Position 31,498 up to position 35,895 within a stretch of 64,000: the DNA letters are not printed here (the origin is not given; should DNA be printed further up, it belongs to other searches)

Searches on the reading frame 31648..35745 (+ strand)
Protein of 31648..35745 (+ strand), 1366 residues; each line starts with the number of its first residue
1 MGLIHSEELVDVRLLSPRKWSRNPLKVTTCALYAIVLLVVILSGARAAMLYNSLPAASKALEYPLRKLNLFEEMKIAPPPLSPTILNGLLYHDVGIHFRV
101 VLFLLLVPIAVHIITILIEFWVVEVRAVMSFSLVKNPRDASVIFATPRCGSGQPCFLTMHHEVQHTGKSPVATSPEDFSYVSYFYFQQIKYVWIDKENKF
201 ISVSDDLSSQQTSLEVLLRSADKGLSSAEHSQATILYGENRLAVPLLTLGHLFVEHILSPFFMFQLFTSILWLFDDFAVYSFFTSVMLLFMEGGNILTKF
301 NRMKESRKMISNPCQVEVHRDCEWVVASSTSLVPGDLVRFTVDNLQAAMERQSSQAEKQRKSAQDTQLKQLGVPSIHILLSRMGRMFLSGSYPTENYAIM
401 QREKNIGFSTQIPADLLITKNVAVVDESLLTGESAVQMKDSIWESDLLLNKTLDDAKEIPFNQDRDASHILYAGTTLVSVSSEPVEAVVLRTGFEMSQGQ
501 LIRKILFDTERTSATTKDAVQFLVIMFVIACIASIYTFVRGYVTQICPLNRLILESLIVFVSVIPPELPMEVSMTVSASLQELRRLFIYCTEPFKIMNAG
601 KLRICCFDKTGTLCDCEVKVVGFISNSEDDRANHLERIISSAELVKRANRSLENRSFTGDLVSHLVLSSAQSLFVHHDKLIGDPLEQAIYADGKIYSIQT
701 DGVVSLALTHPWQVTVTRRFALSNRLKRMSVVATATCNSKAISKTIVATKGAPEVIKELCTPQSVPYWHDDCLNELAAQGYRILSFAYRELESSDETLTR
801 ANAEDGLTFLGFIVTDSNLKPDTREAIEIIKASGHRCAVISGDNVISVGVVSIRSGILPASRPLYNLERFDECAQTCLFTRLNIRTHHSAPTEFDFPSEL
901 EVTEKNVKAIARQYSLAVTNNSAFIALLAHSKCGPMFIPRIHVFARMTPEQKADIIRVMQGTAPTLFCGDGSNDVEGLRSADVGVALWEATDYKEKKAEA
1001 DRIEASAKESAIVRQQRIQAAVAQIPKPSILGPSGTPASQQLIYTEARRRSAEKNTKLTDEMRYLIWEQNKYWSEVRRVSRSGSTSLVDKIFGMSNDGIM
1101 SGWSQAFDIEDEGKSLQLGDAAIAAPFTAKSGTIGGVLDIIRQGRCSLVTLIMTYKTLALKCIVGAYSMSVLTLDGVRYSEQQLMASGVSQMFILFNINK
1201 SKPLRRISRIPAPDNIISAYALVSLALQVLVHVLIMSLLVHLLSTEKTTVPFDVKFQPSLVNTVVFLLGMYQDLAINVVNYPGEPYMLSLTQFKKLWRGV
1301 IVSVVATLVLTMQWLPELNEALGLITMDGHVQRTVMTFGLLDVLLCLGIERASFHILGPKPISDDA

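Call 28: search_protein_families(library=pfam, proteins=[window:31648-35745:+], max_evalue=0.001)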
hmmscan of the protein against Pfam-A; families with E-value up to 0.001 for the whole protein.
window:31648-35745:+ (1366 aa): 3 families
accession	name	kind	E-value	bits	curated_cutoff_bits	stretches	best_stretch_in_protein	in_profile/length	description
PF00122.25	E1-E2_ATPase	-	2.7e-23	82.8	28.1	1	410-585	35-180/181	E1-E2 ATPase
PF00702.32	Hydrolase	-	1.6e-11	45.4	26.4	1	603-851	2-131/191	haloacid dehalogenase-like hydrolase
PF00690.31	Cation_ATPase_N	-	0.00055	20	20.4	0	219-272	15-69/69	Cation transporter/ATPase, N-terminus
